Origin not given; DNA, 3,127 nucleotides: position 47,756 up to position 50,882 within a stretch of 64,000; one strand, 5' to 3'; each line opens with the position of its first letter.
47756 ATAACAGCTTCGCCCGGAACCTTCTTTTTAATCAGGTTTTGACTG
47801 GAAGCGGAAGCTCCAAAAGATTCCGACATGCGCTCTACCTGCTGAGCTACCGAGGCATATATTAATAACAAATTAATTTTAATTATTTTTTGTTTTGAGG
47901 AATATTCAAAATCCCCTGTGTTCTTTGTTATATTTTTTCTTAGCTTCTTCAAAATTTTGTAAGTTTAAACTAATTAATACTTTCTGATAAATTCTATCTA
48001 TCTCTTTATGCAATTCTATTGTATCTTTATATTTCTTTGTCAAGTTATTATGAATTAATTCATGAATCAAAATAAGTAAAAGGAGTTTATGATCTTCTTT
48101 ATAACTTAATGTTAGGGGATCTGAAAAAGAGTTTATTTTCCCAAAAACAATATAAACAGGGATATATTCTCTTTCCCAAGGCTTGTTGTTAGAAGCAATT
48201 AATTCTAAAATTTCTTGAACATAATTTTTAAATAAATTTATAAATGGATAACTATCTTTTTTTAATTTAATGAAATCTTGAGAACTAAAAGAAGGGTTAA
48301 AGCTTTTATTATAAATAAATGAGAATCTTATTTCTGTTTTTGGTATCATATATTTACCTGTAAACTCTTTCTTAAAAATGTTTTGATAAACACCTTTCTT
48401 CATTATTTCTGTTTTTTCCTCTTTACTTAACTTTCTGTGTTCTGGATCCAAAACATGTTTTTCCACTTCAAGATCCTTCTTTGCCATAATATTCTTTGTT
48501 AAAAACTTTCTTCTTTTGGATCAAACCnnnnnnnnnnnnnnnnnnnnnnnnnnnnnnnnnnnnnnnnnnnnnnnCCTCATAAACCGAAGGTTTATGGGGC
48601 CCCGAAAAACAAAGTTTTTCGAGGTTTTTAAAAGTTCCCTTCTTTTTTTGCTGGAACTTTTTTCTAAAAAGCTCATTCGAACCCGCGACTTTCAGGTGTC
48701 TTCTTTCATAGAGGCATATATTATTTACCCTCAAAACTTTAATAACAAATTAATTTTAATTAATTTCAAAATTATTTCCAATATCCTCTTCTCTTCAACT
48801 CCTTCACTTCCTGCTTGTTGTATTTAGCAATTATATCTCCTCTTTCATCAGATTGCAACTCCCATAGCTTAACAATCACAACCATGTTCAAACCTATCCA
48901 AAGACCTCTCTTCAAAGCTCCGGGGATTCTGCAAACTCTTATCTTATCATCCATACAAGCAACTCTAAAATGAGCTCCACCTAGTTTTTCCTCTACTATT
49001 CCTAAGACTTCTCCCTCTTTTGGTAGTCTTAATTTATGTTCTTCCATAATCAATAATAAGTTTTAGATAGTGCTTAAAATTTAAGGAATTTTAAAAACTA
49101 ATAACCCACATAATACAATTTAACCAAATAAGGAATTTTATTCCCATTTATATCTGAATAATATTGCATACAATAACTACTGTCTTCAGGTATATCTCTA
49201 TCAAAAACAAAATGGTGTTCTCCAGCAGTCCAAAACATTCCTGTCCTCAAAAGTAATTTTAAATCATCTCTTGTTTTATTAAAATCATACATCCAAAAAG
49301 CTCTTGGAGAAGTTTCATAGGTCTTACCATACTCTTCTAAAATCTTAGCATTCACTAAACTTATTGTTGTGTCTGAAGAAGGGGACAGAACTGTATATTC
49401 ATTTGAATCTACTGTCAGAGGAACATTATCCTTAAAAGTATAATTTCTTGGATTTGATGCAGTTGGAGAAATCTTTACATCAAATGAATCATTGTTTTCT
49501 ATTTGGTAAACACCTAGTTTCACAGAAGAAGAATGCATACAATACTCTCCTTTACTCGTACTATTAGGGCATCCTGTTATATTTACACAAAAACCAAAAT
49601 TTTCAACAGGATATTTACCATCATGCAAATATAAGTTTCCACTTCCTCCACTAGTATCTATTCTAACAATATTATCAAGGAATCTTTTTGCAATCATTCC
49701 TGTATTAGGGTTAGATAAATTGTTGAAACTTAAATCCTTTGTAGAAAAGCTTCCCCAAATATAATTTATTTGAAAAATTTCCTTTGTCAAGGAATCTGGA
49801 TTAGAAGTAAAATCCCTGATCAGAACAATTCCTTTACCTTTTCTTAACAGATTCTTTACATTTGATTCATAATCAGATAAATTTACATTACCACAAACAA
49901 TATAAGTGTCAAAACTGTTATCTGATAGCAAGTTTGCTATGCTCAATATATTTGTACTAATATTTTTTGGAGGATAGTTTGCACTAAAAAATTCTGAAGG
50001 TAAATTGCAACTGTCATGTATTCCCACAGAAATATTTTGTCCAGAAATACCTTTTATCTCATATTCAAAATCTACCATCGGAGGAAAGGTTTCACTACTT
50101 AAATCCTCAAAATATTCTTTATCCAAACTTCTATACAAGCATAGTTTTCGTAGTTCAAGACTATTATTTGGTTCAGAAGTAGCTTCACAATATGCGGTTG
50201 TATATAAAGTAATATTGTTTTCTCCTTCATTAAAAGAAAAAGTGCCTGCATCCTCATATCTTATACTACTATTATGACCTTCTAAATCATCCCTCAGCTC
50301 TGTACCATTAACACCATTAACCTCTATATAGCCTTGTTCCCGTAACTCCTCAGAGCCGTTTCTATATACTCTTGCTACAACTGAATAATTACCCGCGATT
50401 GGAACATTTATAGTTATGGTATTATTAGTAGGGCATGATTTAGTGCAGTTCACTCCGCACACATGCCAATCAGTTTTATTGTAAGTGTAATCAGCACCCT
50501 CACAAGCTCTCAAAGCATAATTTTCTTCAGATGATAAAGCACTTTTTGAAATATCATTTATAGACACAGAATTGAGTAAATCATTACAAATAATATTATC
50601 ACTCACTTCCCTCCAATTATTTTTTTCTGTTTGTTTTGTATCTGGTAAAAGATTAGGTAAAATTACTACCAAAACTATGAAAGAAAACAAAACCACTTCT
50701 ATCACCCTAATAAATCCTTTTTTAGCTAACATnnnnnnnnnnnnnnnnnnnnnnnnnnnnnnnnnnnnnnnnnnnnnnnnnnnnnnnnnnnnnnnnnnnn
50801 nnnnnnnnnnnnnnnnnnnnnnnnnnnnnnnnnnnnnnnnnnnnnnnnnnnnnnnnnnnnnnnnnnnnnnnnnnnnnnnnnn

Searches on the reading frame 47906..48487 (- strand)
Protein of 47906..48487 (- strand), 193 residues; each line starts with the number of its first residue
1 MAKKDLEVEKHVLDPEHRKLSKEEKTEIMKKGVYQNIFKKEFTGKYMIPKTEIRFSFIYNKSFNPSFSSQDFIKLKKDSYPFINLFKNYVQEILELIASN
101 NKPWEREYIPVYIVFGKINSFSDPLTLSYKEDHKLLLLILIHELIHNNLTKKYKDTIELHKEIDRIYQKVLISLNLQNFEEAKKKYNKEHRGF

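Call 15: find_encoding_contigs(protein=window:47906-48487:-, flank=10000, max_places=10)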
Protein window:47906-48487:- (193 aa): no gene with exactly this product is on record in the collection.

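Call 24: search_protein_families(library=pfam, proteins=[window:47906-48487:-], max_evalue=1)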
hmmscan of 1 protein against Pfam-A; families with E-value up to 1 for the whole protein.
window:47906-48487:- (193 aa): 2 families
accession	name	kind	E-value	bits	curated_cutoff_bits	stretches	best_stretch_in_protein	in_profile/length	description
PF01191.24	RNA_pol_Rpb5_C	-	0.0011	19.1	23.5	1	7-31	2-26/73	RNA polymerase Rpb5, C-terminal domain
PF04818.19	CID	-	0.0092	16.6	23.9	1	128-186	44-99/120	CID domain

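Call 25: find_homologous_proteins(query=window:47906-48487:-)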
Query window:47906-48487:- (193 aa): 18 proteins with E <= 0.001 among 171 candidates.
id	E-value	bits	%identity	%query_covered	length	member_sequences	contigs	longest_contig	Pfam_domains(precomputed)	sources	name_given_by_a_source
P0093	4.3e-119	413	100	100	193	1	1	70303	-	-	-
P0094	5.6e-58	214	69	76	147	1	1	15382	-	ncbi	-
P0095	2.4e-56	209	67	76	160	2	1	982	-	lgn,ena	-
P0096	3.7e-52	195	67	73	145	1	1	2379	-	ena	-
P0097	4.9e-52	194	66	73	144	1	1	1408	-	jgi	jgi:hypothetical protein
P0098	9.8e-52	193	63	76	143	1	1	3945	-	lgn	-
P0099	7.6e-50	187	63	75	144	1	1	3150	-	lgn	-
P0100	8.2e-48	181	61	76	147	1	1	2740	-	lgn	-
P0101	4.3e-45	172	56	73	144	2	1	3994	-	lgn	-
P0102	1.2e-43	167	56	73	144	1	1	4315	-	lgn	-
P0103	3.5e-43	166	59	73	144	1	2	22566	-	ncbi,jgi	-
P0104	4.3e-41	159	55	74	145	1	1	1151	-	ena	-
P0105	6.7e-41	158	56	74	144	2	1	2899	-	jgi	-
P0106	3.2e-26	110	47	67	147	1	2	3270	-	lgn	-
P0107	4.2e-26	110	48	64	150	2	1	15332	-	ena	-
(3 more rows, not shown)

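Call 28: find_encoding_contigs(protein=P0094, flank=6000, max_places=3)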
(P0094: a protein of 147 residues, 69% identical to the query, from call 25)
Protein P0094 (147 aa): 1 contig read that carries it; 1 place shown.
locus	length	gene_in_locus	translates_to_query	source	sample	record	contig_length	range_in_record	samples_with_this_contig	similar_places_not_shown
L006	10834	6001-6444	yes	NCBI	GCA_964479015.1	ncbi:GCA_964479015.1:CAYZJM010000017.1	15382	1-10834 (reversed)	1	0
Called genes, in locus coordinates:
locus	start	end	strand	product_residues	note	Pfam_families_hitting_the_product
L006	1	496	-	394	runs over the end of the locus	PF02355:SecD_SecF_C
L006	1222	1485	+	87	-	-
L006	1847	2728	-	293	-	-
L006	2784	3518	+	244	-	PF02463:SMC_N (faint), PF00005:ABC_tran, PF13304:AAA_21 (faint)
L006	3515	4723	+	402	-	PF12704:MacB_PCD, PF02687:FtsX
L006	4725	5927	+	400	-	PF12704:MacB_PCD, PF02687:FtsX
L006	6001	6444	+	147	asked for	-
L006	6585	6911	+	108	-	-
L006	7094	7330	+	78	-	PF01157:Ribosomal_L21e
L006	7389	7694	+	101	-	PF03874:RNA_pol_Rpb4 (weak)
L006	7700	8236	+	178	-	PF04919:DUF655, PF14579:HHH_6 (faint)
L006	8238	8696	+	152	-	PF00416:Ribosomal_S13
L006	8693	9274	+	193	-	PF01479:S4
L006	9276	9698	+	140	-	PF00411:Ribosomal_S11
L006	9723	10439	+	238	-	PF01193:RNA_pol_L, PF01000:RNA_pol_A_bac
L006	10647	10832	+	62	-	?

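Call 29: find_encoding_contigs(protein=P0103, flank=6000, max_places=3)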
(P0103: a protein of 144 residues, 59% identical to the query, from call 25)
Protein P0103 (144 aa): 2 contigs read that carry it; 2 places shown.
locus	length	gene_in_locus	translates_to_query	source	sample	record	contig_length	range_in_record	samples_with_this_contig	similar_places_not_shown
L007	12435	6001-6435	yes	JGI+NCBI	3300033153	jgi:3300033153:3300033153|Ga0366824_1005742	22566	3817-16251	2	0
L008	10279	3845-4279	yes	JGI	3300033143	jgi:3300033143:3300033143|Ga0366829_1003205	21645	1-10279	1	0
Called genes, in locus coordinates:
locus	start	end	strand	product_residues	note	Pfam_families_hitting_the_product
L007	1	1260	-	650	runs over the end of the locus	PF13507:GATase_5, PF00586:AIRS, PF02769:AIRS_C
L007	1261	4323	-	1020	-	PF18072:FGAR-AT_linker, PF00586:AIRS (weak), PF02769:AIRS_C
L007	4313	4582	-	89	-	-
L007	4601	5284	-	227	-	-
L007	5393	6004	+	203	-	PF00534:Glycos_transf_1, PF13524:Glyco_trans_1_2, PF13692:Glyco_trans_1_4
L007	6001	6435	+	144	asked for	-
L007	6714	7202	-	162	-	-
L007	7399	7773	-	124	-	-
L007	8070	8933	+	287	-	PF00892:EamA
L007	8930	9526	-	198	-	PF09997:DUF2238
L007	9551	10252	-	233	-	-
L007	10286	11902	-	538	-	PF00118:Cpn60_TCP1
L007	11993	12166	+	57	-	-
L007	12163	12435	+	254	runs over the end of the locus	-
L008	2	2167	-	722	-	?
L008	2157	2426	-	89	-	-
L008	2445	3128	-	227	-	-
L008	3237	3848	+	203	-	PF00534:Glycos_transf_1, PF13524:Glyco_trans_1_2, PF13692:Glyco_trans_1_4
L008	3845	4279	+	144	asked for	-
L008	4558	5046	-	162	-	-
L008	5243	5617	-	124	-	-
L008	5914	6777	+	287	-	PF00892:EamA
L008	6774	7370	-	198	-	PF09997:DUF2238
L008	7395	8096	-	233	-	-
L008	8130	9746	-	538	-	PF00118:Cpn60_TCP1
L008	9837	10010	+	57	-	-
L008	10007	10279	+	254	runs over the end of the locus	-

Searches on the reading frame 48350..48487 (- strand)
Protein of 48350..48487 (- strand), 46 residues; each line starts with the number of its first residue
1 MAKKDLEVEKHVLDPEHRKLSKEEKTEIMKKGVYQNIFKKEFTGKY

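Call 32: find_homologous_proteins(query=window:48350-48487:-, max_evalue=10)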
Query seq(46 aa) (46 aa): 2 proteins with E <= 10 among 2 candidates.
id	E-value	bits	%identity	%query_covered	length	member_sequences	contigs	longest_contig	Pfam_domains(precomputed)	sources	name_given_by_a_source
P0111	4.9e-7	47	74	91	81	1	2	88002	PF01191.25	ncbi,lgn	-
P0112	5.7e-5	40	77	67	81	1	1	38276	PF01191.25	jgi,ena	-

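Call 33: find_encoding_contigs(protein=P0111, flank=6000, max_places=4)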
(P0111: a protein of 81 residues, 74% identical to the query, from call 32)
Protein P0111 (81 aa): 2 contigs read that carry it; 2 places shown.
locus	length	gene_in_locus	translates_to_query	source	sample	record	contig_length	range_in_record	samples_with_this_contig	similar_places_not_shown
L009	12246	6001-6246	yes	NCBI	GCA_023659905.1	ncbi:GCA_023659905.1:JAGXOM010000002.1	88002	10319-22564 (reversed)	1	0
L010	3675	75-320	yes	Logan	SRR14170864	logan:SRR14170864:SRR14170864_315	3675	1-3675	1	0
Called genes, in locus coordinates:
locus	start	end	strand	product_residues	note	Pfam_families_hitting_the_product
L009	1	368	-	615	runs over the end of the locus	PF01364:Peptidase_C25 (weak)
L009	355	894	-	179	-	-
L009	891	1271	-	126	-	-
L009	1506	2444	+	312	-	PF00633:HHH (faint), PF14520:HHH_5, PF00154:RecA_N, PF13481:AAA_25 (weak), PF08423:Rad51, PF06745:ATPase (weak)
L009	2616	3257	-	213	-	PF00254:FKBP_C, PF22199:FKBP26_IF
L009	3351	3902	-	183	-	-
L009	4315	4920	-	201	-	-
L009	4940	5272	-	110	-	PF04430:DUF498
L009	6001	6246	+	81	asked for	PF01191:RNA_pol_Rpb5_C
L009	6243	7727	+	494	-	PF04563:RNA_pol_Rpb2_1, PF04561:RNA_pol_Rpb2_2, PF04565:RNA_pol_Rpb2_3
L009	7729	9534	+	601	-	PF04566:RNA_pol_Rpb2_4, PF04567:RNA_pol_Rpb2_5, PF00562:RNA_pol_Rpb2_6, PF04560:RNA_pol_Rpb2_7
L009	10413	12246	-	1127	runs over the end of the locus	PF03477:ATP-cone, PF14527:LAGLIDADG_WhiA (faint), PF00317:Ribonuc_red_lgN, PF02867:Ribonuc_red_lgC, PF14890:Intein_splicing, PF14528:LAGLIDADG_3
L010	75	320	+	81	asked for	PF01191:RNA_pol_Rpb5_C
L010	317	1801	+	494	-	PF04563:RNA_pol_Rpb2_1, PF04561:RNA_pol_Rpb2_2, PF04565:RNA_pol_Rpb2_3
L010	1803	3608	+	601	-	PF04566:RNA_pol_Rpb2_4, PF04567:RNA_pol_Rpb2_5, PF00562:RNA_pol_Rpb2_6, PF04560:RNA_pol_Rpb2_7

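Call 34: find_encoding_contigs(protein=P0112, flank=6000, max_places=4)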
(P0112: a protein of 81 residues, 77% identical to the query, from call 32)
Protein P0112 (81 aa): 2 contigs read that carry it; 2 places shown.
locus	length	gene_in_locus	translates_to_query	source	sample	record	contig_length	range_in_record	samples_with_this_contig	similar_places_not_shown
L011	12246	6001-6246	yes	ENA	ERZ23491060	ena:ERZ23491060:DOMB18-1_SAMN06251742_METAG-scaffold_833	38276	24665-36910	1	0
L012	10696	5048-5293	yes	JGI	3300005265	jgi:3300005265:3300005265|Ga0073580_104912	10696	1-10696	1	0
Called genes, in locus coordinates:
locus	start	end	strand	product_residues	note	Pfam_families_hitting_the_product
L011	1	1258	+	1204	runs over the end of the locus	PF07705:CARDB (faint), PF10633:NPCBM_assoc (faint)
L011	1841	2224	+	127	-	-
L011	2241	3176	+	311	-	PF00633:HHH (faint), PF14520:HHH_5, PF00154:RecA_N, PF08423:Rad51, PF13481:AAA_25, PF06745:ATPase (weak)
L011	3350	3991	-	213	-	PF00254:FKBP_C, PF22199:FKBP26_IF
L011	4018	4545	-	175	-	PF05175:MTS, PF01209:Ubie_methyltran (weak), PF03602:Cons_hypoth95 (weak), PF06325:PrmA, PF13847:Methyltransf_31, PF08241:Methyltransf_11 (weak), PF08242:Methyltransf_12 (weak), PF13649:Methyltransf_25, +2 more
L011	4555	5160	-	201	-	-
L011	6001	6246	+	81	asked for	PF01191:RNA_pol_Rpb5_C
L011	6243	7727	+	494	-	PF04563:RNA_pol_Rpb2_1, PF04561:RNA_pol_Rpb2_2, PF04565:RNA_pol_Rpb2_3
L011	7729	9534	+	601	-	PF04566:RNA_pol_Rpb2_4, PF04567:RNA_pol_Rpb2_5, PF00562:RNA_pol_Rpb2_6, PF04560:RNA_pol_Rpb2_7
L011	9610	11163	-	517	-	-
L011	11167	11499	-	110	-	-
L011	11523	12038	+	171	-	-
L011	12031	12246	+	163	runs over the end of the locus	-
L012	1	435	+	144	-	?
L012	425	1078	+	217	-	-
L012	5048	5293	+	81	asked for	PF01191:RNA_pol_Rpb5_C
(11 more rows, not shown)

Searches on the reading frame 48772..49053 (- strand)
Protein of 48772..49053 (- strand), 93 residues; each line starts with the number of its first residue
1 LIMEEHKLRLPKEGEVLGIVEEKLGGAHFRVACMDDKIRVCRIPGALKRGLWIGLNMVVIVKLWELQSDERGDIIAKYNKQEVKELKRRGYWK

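Call 16: find_homologous_proteins(query=window:48772-49053:-)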
Query window:48772-49053:- (93 aa): 92 proteins with E <= 0.001 among 92 candidates.
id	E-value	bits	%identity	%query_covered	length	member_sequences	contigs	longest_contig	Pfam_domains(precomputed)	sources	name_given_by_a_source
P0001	5.1e-54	198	100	98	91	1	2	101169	PF01176.26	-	-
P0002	1.1e-43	165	82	98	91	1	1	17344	PF01176.26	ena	-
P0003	3.9e-41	157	78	98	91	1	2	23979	PF01176.26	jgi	jgi:translation initiation factor 1A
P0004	1.6e-40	155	78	98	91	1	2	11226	PF01176.26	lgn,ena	-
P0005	3.1e-40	154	74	98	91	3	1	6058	PF01176.26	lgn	-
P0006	2.0e-39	151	75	98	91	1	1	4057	PF01176.26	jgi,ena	-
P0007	7.6e-39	150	74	98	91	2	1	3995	PF01176.26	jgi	jgi:translation initiation factor 1A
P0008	1.7e-37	145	71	97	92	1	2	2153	PF01176.26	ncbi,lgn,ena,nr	ncbi:MAG: translation initiation factor eIF-1A [Candidatus Aenigmarchaeota archaeon]|nr:translation 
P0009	2.3e-37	145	75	94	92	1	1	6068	PF01176.26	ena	-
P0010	7.7e-37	143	70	98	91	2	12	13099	PF01176.26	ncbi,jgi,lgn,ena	-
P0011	3.2e-36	141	71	97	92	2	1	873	PF01176.26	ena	-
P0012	1.2e-35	139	76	94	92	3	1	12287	PF01176.26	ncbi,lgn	-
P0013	1.4e-35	139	72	98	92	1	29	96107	PF01176.26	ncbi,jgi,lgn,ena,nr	ncbi:MAG: translation initiation factor IF-1A [Candidatus Aenigmatarchaeota archaeon]|nr:translation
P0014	2.4e-35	138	70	95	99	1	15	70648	PF01176.26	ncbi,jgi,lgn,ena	jgi:translation initiation factor 1A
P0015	4.1e-35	138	70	96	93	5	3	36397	PF01176.26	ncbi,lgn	-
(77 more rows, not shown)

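Call 17: find_encoding_contigs(protein=P0001, flank=10000, max_places=10)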
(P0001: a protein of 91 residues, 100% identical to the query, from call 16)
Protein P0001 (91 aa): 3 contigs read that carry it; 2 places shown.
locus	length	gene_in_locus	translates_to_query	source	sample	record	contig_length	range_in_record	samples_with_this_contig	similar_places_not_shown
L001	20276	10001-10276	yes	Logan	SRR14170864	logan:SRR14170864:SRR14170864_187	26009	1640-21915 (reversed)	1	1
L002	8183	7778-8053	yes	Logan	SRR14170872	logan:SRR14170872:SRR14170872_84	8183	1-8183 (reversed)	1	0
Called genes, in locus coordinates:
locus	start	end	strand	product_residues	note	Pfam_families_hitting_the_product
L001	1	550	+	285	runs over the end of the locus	PF00482:T2SSF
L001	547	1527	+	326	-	PF00482:T2SSF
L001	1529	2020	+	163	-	-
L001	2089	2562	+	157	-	-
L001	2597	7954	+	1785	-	-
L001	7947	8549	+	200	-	-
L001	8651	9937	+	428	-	-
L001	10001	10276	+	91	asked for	PF01176:eIF-1a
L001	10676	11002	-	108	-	PF01588:tRNA_bind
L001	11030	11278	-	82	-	-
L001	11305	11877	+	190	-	PF00827:Ribosomal_L15e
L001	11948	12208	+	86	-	-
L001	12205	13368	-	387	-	PF18490:tRNA_bind_4 (weak)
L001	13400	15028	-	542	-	PF00118:Cpn60_TCP1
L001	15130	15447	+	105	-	PF00338:Ribosomal_S10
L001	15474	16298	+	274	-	PF00565:SNase, PF00932:LTD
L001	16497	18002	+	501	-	-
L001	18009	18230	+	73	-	-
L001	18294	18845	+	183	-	PF01193:RNA_pol_L, PF01000:RNA_pol_A_bac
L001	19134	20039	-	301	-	PF01368:DHH, PF02833:DHHA2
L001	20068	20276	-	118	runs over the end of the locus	PF01900:RNase_P_Rpp14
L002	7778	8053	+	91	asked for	PF01176:eIF-1a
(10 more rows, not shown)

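Call 18: find_encoding_contigs(protein=P0002, flank=10000, max_places=5)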
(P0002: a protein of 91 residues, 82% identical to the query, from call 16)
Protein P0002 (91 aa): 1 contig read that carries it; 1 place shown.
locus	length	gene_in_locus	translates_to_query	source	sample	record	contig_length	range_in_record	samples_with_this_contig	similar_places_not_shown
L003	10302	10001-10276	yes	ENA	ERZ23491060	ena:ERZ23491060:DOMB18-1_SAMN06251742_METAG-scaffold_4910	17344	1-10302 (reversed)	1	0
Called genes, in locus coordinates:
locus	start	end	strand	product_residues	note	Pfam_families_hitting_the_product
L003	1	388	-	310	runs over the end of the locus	PF00297:Ribosomal_L3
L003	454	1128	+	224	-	PF00005:ABC_tran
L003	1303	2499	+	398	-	PF07705:CARDB (faint)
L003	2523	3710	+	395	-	PF12704:MacB_PCD, PF02687:FtsX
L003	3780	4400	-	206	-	PF00406:ADK, PF13207:AAA_17, PF13238:AAA_18 (weak), PF13671:AAA_33, PF05191:ADK_lid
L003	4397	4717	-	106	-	PF01849:NAC, PF19026:UBA_HYPK (faint)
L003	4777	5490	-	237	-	PF01138:RNase_PH, PF03725:RNase_PH_C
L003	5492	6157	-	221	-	PF22625:ECR1_N_2, PF00013:KH_1, PF15985:KH_6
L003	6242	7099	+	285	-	PF00482:T2SSF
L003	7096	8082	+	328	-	PF00482:T2SSF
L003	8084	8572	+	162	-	-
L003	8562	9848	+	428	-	-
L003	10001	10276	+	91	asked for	PF01176:eIF-1a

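Call 19: find_encoding_contigs(protein=P0003, flank=10000, max_places=5)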
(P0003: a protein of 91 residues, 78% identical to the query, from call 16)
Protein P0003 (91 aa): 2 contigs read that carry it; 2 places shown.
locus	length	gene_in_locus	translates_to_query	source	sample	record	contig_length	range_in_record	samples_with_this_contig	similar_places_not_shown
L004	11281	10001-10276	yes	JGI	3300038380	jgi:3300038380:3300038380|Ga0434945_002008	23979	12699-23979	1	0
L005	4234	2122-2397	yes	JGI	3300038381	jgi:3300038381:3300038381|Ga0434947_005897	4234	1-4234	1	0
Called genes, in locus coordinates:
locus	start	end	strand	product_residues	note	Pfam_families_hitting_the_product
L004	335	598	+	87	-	-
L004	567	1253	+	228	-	PF00005:ABC_tran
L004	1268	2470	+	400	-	PF07705:CARDB (faint), PF10633:NPCBM_assoc (faint)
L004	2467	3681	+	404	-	PF12704:MacB_PCD, PF02687:FtsX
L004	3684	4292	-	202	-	PF00406:ADK, PF02224:Cytidylate_kin (weak), PF13207:AAA_17, PF13238:AAA_18 (weak), PF13671:AAA_33 (weak), PF05191:ADK_lid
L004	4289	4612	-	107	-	PF01849:NAC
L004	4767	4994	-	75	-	-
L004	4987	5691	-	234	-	PF01138:RNase_PH, PF03725:RNase_PH_C (weak)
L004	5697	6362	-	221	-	PF22625:ECR1_N_2 (faint), PF15985:KH_6 (weak), PF00013:KH_1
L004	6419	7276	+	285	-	PF00482:T2SSF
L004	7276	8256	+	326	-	PF00482:T2SSF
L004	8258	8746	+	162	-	-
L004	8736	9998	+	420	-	-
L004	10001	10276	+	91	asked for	PF01176:eIF-1a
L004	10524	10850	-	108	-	PF01588:tRNA_bind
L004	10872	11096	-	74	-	-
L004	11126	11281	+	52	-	?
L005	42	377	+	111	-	-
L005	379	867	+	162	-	-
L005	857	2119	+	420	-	-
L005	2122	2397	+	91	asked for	PF01176:eIF-1a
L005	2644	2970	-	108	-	PF01588:tRNA_bind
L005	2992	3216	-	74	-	-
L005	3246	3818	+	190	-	PF00827:Ribosomal_L15e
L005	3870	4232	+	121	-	?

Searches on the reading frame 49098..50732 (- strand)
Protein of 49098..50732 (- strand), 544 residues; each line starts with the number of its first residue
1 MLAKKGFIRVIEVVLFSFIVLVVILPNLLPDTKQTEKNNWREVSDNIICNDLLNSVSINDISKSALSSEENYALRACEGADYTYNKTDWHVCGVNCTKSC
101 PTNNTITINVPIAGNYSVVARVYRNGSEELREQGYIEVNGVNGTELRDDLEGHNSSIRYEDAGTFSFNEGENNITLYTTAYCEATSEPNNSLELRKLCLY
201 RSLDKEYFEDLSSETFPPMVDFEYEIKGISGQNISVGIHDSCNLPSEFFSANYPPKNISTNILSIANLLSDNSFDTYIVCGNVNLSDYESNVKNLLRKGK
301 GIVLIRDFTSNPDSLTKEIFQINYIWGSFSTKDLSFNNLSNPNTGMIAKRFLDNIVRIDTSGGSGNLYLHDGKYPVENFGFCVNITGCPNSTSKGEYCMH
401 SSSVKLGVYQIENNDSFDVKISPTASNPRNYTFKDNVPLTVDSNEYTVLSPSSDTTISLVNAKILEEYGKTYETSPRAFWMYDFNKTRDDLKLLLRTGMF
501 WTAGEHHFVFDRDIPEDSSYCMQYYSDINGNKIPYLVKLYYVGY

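Call 41: find_encoding_contigs(protein=window:49098-50732:-, flank=3000, max_places=10)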
Protein window:49098-50732:- (544 aa): 1 contig read that carries it; 1 place shown.
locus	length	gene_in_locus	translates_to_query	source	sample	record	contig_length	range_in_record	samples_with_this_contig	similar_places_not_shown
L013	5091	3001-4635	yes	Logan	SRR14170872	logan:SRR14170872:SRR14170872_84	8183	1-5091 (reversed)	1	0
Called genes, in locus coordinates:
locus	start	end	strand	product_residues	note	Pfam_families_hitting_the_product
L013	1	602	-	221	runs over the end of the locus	PF22625:ECR1_N_2 (weak), PF00013:KH_1, PF15985:KH_6 (weak)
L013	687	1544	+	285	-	PF00482:T2SSF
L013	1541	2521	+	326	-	PF00482:T2SSF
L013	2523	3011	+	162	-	-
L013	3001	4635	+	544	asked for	-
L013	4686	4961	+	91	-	PF01176:eIF-1a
